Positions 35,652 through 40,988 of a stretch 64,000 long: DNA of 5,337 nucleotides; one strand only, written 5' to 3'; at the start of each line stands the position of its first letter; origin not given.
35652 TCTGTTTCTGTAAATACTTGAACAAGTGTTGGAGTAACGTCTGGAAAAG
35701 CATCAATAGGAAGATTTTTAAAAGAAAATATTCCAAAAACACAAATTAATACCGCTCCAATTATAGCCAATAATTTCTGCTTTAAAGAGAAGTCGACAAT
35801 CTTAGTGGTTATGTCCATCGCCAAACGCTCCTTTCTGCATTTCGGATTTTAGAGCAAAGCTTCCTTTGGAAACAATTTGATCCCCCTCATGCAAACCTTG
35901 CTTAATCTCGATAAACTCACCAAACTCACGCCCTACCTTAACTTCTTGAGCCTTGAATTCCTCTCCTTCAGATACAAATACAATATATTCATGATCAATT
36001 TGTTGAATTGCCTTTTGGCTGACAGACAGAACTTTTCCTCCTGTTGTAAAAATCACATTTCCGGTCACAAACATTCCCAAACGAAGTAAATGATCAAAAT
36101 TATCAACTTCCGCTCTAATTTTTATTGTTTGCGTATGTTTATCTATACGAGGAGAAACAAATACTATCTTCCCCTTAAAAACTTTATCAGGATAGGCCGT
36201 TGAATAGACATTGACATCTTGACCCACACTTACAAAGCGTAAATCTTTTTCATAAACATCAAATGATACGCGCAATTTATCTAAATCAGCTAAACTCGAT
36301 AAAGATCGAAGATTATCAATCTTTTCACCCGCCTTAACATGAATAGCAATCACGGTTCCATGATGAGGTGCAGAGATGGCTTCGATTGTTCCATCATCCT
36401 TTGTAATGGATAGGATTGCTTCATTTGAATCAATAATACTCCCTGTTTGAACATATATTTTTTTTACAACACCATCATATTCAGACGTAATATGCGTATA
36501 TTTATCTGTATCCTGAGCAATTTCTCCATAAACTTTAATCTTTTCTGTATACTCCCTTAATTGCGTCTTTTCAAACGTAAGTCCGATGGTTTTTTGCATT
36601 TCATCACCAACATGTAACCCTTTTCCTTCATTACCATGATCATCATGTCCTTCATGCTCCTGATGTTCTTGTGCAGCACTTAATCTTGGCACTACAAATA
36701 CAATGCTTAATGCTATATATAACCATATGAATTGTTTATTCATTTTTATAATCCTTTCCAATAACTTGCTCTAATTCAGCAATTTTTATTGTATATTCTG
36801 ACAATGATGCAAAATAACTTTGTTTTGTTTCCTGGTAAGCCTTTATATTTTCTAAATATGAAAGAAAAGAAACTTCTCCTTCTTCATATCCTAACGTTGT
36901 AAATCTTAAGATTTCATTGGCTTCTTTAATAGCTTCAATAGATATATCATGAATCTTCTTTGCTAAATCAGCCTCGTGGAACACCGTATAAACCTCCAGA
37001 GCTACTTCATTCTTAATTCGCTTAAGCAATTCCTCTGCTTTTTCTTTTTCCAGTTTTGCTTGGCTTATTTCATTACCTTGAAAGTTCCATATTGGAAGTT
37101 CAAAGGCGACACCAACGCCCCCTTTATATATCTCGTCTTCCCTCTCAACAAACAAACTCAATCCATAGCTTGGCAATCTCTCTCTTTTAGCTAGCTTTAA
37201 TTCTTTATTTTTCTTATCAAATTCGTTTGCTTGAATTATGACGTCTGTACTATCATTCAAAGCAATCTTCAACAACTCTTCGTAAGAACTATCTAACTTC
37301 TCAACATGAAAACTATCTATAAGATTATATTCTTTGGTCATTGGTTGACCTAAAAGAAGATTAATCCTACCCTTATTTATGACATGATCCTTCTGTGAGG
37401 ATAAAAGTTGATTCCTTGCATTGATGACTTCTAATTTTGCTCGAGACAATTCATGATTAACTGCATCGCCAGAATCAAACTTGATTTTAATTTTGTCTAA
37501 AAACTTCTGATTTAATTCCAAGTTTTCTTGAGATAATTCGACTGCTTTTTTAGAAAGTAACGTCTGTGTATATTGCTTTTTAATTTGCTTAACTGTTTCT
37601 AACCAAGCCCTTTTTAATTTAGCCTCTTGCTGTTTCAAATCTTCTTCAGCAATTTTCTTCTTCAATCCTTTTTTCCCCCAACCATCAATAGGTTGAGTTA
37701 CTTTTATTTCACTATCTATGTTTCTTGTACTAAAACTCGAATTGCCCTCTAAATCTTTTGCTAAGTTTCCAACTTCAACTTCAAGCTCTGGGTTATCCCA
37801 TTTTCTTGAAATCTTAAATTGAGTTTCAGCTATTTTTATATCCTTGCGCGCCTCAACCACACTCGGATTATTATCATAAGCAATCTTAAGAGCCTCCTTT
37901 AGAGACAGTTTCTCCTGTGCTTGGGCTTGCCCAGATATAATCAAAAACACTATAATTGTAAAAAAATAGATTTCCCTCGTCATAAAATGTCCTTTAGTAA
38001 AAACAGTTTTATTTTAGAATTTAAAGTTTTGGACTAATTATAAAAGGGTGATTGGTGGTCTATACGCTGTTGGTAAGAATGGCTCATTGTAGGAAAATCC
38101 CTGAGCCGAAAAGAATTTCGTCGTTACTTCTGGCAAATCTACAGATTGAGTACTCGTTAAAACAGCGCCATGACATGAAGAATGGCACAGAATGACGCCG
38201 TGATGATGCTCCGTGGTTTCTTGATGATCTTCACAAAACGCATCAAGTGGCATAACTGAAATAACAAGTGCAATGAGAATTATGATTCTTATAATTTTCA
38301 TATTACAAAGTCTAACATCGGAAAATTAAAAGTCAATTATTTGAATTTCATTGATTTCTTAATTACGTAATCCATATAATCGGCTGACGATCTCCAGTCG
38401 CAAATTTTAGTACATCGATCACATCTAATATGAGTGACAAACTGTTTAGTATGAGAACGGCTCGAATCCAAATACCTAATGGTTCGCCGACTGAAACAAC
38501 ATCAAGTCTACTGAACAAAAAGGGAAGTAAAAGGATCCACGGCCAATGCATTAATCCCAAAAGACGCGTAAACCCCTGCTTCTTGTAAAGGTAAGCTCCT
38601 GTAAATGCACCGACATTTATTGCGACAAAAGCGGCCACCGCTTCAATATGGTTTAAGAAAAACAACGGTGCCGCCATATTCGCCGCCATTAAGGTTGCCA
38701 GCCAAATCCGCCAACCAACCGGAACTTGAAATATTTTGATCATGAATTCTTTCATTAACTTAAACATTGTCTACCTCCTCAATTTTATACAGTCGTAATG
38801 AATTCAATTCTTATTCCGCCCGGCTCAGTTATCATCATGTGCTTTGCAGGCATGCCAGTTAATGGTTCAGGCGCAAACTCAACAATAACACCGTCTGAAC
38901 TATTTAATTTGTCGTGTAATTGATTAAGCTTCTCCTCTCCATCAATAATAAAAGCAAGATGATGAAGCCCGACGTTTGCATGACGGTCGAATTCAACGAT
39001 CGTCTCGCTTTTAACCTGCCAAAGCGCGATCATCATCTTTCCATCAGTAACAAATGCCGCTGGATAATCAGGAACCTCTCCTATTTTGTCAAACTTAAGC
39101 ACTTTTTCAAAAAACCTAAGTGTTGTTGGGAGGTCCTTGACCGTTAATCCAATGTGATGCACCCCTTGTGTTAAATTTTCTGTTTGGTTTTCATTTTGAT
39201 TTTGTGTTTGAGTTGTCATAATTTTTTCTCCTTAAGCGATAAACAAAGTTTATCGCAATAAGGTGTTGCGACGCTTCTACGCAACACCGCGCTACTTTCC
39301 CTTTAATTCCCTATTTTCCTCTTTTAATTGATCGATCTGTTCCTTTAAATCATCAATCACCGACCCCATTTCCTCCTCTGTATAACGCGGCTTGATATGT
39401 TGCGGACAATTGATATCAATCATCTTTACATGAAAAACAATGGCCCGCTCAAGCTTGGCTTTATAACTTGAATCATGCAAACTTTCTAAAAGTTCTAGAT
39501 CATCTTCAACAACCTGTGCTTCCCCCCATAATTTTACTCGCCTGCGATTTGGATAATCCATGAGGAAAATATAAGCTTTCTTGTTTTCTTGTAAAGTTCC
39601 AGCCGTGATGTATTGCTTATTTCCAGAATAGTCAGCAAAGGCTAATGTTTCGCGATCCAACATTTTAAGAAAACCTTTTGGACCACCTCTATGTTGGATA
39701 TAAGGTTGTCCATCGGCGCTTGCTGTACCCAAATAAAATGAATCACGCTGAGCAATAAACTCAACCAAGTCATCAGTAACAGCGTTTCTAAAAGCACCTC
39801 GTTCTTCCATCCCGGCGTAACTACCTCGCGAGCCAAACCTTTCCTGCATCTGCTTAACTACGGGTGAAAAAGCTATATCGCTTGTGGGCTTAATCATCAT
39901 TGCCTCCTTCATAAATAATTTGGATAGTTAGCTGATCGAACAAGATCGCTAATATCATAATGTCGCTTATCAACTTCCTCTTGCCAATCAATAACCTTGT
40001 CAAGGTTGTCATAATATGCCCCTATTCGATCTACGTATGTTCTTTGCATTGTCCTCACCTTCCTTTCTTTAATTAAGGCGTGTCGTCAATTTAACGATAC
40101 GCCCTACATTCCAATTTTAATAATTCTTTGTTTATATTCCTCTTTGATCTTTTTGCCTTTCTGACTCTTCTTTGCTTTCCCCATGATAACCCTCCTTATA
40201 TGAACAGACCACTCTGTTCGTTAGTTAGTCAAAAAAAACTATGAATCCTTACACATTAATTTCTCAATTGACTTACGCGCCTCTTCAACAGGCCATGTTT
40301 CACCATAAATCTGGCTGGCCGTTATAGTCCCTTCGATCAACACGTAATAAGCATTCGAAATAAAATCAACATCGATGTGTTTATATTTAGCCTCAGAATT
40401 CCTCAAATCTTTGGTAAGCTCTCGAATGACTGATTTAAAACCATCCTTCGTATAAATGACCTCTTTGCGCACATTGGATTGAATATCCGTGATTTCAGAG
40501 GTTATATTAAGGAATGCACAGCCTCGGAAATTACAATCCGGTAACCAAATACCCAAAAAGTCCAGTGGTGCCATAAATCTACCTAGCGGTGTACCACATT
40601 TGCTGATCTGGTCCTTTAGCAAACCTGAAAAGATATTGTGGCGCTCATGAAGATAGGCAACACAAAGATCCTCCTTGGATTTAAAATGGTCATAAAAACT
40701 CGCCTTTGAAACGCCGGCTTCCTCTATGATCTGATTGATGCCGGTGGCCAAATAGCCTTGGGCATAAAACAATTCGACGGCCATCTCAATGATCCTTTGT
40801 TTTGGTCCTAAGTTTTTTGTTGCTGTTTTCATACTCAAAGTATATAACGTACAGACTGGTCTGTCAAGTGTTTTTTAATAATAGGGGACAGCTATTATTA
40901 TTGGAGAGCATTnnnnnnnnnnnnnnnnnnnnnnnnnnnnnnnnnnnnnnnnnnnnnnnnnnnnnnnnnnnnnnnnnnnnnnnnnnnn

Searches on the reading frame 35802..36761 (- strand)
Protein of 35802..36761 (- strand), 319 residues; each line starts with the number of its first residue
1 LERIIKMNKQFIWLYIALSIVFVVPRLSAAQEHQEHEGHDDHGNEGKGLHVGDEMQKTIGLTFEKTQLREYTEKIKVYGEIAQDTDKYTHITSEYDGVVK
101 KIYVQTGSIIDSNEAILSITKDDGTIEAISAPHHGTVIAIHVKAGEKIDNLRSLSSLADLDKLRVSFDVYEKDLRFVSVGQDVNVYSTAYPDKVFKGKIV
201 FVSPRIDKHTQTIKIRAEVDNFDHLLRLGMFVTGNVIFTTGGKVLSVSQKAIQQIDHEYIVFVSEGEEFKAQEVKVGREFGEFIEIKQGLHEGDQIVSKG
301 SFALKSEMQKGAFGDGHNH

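Call 51: search_protein_families(library=pfam, proteins=[window:35802-36761:-], max_evalue=0.001)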
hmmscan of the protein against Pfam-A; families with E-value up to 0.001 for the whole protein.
window:35802-36761:- (319 aa): 3 families
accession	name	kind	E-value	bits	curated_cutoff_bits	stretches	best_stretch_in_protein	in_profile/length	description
PF16576.10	HlyD_D23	-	1.4e-35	123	30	2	129-232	111-214/214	Barrel-sandwich domain of CusB or HlyD membrane-fusion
PF13437.12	HlyD_3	-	4.7e-18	66.3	22.2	1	129-222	2-96/106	HlyD family secretion protein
PF00364.28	Biotin_lipoyl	-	2.6e-07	30.8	22.1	0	89-119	43-73/73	Biotin-requiring enzyme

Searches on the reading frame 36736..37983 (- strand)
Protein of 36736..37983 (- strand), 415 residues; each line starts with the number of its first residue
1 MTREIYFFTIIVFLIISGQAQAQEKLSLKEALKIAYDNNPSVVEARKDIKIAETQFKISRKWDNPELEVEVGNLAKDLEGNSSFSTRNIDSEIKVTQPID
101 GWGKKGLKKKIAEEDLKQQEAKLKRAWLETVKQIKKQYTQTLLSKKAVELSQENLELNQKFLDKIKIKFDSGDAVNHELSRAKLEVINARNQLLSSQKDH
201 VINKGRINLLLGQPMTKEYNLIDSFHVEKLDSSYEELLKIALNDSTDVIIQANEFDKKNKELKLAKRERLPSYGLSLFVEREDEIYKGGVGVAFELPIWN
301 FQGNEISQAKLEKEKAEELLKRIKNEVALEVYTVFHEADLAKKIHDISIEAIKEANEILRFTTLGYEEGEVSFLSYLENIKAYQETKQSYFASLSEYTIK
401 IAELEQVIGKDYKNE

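Call 51: search_protein_families(library=pfam, proteins=[window:36736-37983:-], max_evalue=0.001)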
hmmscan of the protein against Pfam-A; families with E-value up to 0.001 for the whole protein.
window:36736-37983:- (415 aa): 1 family
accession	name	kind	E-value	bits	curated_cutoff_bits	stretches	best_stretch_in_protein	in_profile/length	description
PF02321.23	OEP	-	5.3e-51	173.5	22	2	28-212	1-187/187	Outer membrane efflux protein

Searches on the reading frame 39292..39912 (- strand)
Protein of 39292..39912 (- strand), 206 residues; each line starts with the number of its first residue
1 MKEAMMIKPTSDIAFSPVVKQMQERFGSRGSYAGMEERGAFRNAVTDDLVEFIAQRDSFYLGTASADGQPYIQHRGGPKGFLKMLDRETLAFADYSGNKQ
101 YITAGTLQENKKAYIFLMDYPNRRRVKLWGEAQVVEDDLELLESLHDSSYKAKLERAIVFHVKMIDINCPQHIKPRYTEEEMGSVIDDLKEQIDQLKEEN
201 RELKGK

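Call 51: search_protein_families(library=pfam, proteins=[window:39292-39912:-], max_evalue=0.001)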
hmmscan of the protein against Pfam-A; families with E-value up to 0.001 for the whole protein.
window:39292-39912:- (206 aa): 1 family
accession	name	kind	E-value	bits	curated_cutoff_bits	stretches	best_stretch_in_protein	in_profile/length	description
PF01243.27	PNPOx_N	-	4.4e-14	53.3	28.1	1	46-150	2-89/120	Pyridoxamine 5'-phosphate oxidase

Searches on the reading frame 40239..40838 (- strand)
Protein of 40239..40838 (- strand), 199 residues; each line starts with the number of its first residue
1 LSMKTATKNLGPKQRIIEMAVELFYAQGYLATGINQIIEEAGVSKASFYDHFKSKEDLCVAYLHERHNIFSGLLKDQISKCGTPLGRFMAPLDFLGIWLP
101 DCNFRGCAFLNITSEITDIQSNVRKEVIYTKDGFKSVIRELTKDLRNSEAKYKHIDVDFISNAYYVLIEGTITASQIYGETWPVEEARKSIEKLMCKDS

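Call 51: search_protein_families(library=pfam, proteins=[window:40239-40838:-], max_evalue=0.001)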
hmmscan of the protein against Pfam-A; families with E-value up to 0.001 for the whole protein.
window:40239-40838:- (199 aa): 2 families
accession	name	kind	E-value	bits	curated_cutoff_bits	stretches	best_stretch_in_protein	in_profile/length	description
PF00440.29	TetR_N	-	1.8e-16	60.1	24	1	16-61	1-46/47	Bacterial regulatory proteins, tetR family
PF16925.10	TetR_C_13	-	7.9e-06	26.7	27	1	105-190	23-108/109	Tetracyclin repressor-like, C-terminal domain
